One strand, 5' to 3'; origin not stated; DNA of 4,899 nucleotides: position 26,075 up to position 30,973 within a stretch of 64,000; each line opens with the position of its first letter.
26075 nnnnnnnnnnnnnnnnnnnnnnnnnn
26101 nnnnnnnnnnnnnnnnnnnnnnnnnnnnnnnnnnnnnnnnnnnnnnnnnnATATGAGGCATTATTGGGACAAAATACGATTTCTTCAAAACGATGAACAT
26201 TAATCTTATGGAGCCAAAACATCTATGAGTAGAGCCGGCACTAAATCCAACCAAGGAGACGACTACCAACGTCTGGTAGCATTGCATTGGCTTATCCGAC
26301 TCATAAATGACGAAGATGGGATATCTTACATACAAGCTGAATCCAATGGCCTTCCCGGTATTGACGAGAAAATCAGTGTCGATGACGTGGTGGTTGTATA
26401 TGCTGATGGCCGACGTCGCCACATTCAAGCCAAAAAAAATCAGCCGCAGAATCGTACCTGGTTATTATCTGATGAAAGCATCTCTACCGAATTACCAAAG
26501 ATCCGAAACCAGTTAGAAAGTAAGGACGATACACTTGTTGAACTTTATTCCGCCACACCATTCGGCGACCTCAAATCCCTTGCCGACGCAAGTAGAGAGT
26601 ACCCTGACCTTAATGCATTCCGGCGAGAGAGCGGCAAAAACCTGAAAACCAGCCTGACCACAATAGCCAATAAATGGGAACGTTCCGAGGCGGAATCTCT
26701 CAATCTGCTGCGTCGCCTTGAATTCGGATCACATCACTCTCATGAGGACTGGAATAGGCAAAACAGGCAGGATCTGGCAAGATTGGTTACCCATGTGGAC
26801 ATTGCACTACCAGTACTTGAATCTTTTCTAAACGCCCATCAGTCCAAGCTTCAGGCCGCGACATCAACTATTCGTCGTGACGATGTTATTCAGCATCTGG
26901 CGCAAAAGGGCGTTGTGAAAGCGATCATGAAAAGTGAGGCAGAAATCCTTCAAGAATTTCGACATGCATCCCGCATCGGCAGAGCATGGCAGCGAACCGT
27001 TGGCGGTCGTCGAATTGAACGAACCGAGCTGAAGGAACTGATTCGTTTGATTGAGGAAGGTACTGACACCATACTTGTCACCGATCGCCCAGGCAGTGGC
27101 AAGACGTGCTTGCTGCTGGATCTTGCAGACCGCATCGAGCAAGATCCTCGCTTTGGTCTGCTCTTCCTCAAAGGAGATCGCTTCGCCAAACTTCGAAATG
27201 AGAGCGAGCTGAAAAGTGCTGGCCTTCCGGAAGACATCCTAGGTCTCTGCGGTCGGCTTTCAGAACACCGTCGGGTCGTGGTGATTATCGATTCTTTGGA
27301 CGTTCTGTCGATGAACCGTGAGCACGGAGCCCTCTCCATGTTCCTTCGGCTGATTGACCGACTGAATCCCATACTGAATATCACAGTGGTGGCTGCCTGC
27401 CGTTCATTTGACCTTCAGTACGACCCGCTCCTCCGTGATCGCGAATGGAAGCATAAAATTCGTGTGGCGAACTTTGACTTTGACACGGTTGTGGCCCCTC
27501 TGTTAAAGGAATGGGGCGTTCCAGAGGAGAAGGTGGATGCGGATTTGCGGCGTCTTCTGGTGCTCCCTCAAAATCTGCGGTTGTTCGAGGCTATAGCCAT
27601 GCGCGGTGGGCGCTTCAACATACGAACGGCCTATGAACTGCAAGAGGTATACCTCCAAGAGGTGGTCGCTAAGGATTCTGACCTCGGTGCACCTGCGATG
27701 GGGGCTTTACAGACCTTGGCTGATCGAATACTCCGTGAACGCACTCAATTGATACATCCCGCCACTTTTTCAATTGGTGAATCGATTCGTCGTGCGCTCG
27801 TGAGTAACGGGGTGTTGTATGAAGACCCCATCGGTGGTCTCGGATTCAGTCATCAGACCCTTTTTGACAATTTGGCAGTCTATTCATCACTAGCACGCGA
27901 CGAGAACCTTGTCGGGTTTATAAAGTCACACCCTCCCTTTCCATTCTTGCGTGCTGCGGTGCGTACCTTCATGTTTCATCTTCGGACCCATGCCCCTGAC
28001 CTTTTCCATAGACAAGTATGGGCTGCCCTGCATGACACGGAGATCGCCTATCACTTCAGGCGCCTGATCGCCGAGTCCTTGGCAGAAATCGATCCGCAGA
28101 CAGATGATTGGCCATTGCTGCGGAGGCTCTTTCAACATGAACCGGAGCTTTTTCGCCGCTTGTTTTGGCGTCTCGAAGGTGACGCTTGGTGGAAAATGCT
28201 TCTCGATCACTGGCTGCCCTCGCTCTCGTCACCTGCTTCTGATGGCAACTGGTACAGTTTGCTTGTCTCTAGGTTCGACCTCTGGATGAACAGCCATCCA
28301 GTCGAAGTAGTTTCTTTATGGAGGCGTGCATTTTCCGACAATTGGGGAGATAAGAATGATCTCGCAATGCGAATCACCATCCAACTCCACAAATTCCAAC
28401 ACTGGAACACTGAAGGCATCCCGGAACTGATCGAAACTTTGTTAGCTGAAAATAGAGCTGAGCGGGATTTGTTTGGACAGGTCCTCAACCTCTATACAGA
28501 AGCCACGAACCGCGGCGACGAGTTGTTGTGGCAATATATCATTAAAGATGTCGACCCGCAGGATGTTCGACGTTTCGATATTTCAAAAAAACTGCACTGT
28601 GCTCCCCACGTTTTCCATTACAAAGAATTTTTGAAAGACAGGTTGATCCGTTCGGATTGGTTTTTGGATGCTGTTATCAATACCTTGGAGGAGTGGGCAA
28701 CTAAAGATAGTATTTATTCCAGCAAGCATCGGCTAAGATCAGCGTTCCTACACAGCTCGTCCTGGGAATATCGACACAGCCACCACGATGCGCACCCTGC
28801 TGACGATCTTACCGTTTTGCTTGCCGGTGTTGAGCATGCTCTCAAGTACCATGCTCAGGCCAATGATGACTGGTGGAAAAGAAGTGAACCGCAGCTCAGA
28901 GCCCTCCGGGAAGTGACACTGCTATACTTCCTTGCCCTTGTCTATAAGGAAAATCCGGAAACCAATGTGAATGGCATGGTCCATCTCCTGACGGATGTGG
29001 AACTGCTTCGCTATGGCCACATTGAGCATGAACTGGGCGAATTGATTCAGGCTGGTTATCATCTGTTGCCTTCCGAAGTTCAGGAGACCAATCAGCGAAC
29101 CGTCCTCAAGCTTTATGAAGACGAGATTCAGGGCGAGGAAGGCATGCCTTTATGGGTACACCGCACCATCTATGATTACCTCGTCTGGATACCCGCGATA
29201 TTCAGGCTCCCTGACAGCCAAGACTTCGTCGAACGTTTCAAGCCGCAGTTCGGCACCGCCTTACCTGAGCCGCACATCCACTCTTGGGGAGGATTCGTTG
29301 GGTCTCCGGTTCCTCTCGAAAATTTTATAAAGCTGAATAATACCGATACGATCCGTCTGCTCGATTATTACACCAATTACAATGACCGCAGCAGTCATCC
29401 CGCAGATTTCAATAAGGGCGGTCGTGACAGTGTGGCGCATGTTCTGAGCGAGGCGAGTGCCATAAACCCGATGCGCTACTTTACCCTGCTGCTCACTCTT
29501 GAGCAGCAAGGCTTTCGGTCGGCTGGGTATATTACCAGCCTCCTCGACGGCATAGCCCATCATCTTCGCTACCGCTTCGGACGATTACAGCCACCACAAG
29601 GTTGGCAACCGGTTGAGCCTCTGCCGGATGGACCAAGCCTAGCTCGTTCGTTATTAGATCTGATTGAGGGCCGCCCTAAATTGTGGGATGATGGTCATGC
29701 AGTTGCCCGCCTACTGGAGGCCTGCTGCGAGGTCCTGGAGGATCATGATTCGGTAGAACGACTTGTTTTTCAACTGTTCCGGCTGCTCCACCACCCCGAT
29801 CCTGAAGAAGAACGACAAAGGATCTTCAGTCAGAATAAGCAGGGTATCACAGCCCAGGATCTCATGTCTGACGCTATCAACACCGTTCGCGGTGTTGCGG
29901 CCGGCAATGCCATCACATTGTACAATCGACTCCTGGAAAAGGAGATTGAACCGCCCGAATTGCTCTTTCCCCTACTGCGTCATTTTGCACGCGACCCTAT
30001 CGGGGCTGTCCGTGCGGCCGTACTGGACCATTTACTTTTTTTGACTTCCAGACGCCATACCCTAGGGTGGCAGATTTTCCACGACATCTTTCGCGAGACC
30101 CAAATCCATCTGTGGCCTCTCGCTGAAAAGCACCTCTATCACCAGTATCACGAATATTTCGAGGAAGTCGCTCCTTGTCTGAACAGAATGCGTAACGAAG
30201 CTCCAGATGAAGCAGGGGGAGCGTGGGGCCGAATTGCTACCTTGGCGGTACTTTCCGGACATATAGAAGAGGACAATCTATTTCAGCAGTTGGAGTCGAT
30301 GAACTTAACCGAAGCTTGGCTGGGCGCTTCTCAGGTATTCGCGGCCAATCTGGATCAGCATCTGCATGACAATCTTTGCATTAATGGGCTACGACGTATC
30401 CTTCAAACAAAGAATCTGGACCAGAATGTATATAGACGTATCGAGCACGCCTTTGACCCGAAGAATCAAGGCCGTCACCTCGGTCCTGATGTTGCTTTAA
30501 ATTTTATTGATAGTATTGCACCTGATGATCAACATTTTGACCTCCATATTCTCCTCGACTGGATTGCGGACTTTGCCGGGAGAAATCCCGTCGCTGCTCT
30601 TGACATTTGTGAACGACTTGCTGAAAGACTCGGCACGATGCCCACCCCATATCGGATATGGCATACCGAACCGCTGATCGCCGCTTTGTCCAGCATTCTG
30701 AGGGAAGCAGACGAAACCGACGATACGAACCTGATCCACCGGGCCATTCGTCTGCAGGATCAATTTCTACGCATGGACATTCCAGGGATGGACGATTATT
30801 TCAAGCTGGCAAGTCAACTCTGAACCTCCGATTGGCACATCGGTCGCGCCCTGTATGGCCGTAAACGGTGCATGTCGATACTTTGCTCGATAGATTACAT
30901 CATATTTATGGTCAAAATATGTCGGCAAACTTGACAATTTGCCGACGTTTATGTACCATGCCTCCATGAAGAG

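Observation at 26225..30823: Single-gene STAND NTPase with a Cap4/DUF4297-like nuclease head and a ~1100-aa unrecognisable sensor tail: candidate new Avs/NLR-like antiphage protein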

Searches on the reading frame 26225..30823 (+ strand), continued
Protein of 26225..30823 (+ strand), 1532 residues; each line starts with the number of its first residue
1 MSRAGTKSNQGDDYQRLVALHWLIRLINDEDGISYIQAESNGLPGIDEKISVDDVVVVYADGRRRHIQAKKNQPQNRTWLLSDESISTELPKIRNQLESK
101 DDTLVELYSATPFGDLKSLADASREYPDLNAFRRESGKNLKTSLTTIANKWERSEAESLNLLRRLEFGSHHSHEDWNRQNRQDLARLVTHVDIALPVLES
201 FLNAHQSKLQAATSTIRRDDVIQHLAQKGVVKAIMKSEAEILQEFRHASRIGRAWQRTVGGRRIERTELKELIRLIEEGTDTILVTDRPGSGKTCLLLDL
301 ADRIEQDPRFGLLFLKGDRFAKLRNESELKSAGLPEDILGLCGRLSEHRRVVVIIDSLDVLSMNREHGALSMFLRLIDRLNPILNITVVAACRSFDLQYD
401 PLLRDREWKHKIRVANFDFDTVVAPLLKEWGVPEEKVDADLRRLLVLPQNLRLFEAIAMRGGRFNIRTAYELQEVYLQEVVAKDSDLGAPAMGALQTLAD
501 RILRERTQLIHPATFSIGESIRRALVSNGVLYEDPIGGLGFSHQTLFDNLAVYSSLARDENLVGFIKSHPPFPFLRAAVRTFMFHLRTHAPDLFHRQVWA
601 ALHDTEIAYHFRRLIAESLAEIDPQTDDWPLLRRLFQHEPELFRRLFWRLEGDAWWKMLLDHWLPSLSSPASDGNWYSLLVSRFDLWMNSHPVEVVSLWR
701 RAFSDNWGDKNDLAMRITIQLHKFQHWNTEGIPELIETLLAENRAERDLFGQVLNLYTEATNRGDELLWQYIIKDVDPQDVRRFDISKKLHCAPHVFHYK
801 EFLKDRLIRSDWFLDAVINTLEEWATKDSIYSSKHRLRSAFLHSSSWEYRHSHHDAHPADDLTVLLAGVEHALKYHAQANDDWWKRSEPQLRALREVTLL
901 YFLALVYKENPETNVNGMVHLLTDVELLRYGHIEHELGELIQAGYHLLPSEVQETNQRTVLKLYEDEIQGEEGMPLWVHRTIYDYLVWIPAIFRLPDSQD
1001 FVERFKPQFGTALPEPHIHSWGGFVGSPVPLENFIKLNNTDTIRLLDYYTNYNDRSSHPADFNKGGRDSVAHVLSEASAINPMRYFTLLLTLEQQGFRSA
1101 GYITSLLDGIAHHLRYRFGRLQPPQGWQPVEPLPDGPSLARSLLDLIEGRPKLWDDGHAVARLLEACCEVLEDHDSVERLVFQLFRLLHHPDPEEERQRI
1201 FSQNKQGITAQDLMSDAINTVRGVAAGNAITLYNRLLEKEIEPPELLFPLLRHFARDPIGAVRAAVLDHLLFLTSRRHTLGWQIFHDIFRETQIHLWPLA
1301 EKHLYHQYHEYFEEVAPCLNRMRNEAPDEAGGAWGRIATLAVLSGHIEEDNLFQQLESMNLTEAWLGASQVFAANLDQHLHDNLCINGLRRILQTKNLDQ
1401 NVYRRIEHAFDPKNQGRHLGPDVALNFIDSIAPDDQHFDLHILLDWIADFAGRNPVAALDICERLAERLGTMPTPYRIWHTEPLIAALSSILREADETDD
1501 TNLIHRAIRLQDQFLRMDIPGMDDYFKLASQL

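Call 49: find_encoding_contigs(protein=P0008, flank=10000, max_places=1)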
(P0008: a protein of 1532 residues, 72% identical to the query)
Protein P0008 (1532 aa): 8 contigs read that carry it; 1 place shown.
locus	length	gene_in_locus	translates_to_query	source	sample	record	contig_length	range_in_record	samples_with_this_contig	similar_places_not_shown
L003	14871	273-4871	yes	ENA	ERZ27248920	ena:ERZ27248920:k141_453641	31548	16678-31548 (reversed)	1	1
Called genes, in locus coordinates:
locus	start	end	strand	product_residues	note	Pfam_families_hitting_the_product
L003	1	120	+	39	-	?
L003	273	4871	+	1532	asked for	PF00004:AAA (weak)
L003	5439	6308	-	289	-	-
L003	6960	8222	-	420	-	PF03453:MoeA_N, PF00994:MoCF_biosynth, PF03454:MoeA_C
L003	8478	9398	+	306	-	PF02445:NadA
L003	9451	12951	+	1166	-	PF17757:UvrB_inter, PF02559:CarD_TRCF_RID, PF00270:DEAD, PF04851:ResIII, PF00271:Helicase_C, PF03461:TRCF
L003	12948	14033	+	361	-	PF13623:SurA_N_2, PF13624:SurA_N_3, PF09312:SurA_N, PF13145:Rotamase_2, PF13616:Rotamase_3, PF00639:Rotamase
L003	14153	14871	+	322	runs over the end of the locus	PF13623:SurA_N_2, PF13624:SurA_N_3, PF09312:SurA_N, PF13145:Rotamase_2, PF13616:Rotamase_3, PF00639:Rotamase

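Call 50: find_encoding_contigs(protein=P0020, flank=10000, max_places=1)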
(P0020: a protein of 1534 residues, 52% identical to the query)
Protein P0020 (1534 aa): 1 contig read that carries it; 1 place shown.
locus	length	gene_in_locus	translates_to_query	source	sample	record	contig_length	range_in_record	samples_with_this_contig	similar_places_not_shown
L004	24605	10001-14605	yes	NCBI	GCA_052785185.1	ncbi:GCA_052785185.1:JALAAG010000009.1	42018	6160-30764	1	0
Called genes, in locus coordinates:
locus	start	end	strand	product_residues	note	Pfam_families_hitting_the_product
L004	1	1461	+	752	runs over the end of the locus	PF07715:Plug (weak), PF00593:TonB_dep_Rec_b-barrel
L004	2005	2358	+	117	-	-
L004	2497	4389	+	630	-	PF07715:Plug, PF00593:TonB_dep_Rec_b-barrel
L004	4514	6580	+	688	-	PF07715:Plug, PF00593:TonB_dep_Rec_b-barrel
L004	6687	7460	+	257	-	PF10670:DUF4198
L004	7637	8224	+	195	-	PF01618:MotA_ExbB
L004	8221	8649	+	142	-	PF02472:ExbD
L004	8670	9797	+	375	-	PF03544:TonB_C, PF13103:TonB_2 (weak)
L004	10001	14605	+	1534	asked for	PF00004:AAA (weak)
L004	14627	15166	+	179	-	PF19652:DUF6155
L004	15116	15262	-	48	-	-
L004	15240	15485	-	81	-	PF09720:Unstab_antitox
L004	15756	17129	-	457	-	PF00148:Oxidored_nitro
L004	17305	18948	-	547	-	PF00148:Oxidored_nitro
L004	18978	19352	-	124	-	PF00543:P-II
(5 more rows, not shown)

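Call 51: find_encoding_contigs(protein=P0047, flank=10000, max_places=1)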
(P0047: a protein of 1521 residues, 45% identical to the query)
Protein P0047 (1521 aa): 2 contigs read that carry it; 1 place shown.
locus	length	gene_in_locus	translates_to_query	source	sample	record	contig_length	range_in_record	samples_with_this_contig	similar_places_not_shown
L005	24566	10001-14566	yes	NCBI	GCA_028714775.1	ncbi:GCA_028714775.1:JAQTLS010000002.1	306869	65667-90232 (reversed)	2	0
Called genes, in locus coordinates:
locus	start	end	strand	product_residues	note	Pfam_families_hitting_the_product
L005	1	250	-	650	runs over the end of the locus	PF14718:SLT_L, PF01464:SLT, PF27553:SLT_superhelical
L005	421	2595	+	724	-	PF20656:MS_N, PF20658:MSG_insertion, PF01274:MS_TIM-barrel, PF20659:MS_C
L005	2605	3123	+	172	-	PF16473:Rv2179c-like (weak)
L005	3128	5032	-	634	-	PF13414:TPR_11 (faint)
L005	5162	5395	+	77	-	PF20099:DUF6489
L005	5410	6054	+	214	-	PF01625:PMSR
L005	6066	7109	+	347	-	PF02277:DBI_PRT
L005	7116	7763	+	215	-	PF00300:His_Phos_1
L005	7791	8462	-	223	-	-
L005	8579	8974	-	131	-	-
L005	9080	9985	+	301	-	PF26109:WHD_BrxR, PF13280:WYL, PF26107:BrxR_CTD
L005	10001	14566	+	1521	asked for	PF00004:AAA (weak)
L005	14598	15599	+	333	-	PF13310:Virulence_RhuM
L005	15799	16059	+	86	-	PF13560:HTH_31 (weak), PF01381:HTH_3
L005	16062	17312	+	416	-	PF13657:Couple_hipA, PF07804:HipA_C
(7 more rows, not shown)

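Call 61: search_protein_families(library=pfam, proteins=[P0054], max_evalue=0.01)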
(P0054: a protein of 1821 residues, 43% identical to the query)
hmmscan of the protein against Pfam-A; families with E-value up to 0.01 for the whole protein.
P0054 (1821 aa): 2 families
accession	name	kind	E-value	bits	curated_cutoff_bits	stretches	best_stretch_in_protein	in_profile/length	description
PF00656.27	Peptidase_C14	-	8.2e-12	45.7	21.4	1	5-249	4-225/233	Caspase domain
PF00004.35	AAA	-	2.6e-06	28.4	21.2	1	552-683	1-127/131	ATPase family associated with various cellular activities (AAA)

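Call 63: search_dna_similar(query=window:26225-30823:+, collection=plasmids, mode=protein, max_rows=12)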
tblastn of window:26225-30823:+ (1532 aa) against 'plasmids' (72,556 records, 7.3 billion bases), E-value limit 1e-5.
Records with a match: 13; places in all: 13; records where one place covers at least 80% of the query: 6.
Best place of each record, by identity: <60% 13.
By first word of the organism name: Nostoc 4; Tolypothrix 2; Sinorhizobium 2; Microchaete 1; Isosphaeraceae 1; Segatella 1; Rhizobium 1; Herpetosiphon 1.
By predicted mobility (MOB-suite, as given by PLSDB): conjugative 7; non-mobilizable 5; mobilizable 1.
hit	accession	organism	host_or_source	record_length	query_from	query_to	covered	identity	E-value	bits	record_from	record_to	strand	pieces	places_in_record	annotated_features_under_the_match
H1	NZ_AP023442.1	Nostoc sp. MS1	-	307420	1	1529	100%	41.1%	0e+0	1171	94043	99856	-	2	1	ATP-binding protein | hypothetical protein | IS630 family transposase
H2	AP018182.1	Nostoc carneum NIES-2107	-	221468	137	1531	91%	41.8%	0e+0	1101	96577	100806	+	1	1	pentapeptide repeat-containing protein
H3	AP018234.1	Microchaete diplosiphon NIES-3275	-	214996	167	1531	89%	42.5%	0e+0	1098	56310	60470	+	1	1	pentapeptide repeat-containing protein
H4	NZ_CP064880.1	Tolypothrix sp. PCC 7601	Fresh water sample,Fresh water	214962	167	1531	89%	42.5%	0e+0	1098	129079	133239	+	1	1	caspase family protein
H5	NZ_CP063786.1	Tolypothrix sp. PCC 7712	Soil sample,soil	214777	167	1531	89%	42.5%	0e+0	1098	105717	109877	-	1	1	caspase family protein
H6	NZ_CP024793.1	Nostoc flagelliforme CCNUN1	cell culture,desert soil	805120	136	1529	91%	40.2%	0e+0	1064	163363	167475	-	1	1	caspase family protein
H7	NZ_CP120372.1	Sinorhizobium numidicum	Argyrolobium uniflorum,Cell culture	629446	68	698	41%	21.9%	1e-11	77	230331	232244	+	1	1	AAA family ATPase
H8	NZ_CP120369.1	Sinorhizobium numidicum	Argyrolobium uniflorum,Cell culture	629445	68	698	41%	21.9%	1e-11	77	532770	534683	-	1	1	AAA family ATPase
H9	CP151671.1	Isosphaeraceae bacterium EP7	-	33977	3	548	36%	24.8%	2e-13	84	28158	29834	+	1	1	hypothetical protein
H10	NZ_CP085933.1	Segatella copri DSM 18205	-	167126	264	659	26%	24.9%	3e-18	99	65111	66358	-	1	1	NACHT domain-containing protein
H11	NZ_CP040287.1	Nostoc sp. C057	Phaeoceros,pure culture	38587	244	620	25%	25.7%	7e-17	95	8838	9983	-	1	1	SEFIR domain-containing protein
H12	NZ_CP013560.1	Rhizobium phaseoli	Phaseolus vulgaris,Whole ...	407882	278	655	25%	24.4%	1e-10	74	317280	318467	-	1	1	AAA family ATPase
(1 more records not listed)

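Call 66: find_related_loci(query=window:26225-30823:+, collection=genome_contigs, flank=10000)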
Query window:26225-30823:+ (1532 aa) in genome_contigs; peptide patterns used: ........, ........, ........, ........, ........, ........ (x = any residue, [..] = any of these).
8 stretches matched a pattern; 2 encode a relative of the query (tblastn E <= 1e-3); 2 distinct loci.
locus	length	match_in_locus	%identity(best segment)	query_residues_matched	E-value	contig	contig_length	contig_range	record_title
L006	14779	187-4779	72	1-1531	0e+0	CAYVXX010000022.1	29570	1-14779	MAG TPA_asm: uncultured Syntrophales bacterium isolate SRP178699_co1_423 genome assembly, contig: NODE_1696_length_29570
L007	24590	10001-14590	69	1-1532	0e+0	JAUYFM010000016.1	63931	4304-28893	MAG: Smithellaceae bacterium isolate C21_metabat.bin.13 C21_k141_398948, whole genome shotgun sequence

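Call 69: search_protein_families(library=pfam, proteins=[L007:3572-5107:+, L007:5137-7449:+, L007:7717-8898:+, L007:8892-9650:+, L007:15009-15584:+, L007:15977-16759:+, L007:16859-18661:+, L007:18662-19348:+], max_evalue=0.0001)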
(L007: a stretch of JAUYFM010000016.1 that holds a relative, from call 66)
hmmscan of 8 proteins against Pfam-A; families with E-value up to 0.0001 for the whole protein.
L007:3572-5107:+ (511 aa): 2 families
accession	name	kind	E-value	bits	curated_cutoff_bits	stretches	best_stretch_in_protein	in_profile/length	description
PF04055.27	Radical_SAM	-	4.8e-10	40.3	29.5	1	261-419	2-166/166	Radical SAM superfamily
PF02310.24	B12-binding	-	6.7e-05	23.1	32.1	0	153-229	47-120/121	B12 binding domain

L007:5137-7449:+ (770 aa): 3 families
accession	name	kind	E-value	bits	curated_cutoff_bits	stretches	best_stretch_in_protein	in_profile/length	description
PF02867.20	Ribonuc_red_lgC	-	5.4e-138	461.3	23.9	2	123-438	1-347/523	Ribonucleotide reductase, barrel domain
PF00317.26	Ribonuc_red_lgN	-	2.6e-27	95.1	28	1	39-120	2-77/77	Ribonucleotide reductase, all-alpha domain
PF12637.14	TSCPD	-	6.6e-21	74.9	22.8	1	633-725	3-87/88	TSCPD domain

L007:7717-8898:+ (393 aa): 0 families

L007:8892-9650:+ (252 aa): 0 families

L007:15009-15584:+ (191 aa): 1 family
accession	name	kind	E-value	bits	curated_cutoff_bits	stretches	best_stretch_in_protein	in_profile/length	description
PF00440.29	TetR_N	-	6.7e-08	32.6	24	1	13-55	1-43/47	Bacterial regulatory proteins, tetR family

L007:15977-16759:+ (260 aa): 3 families
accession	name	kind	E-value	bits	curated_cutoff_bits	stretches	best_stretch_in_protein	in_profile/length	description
PF00037.32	Fer4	-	5.2e-06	26.5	21.1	1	163-184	2-23/24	4Fe-4S binding domain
PF13484.11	Fer4_16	-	1e-05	26.6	30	0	169-198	2-32/66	4Fe-4S double cluster binding domain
PF12837.12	Fer4_6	-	1e-05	25.7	25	1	162-184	2-24/24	4Fe-4S binding domain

L007:16859-18661:+ (600 aa): 1 family
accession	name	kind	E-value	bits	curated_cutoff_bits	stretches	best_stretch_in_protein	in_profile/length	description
PF01144.29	CoA_trans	-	3.5e-27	95.7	23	2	25-248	2-214/217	Coenzyme A transferase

L007:18662-19348:+ (228 aa): 0 families

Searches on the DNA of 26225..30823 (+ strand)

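Call 9: search_dna_similar(query=window:26225-30823:+, collection=plasmids, mode=near)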
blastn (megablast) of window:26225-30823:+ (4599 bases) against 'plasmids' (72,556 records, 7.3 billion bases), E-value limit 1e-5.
No match.
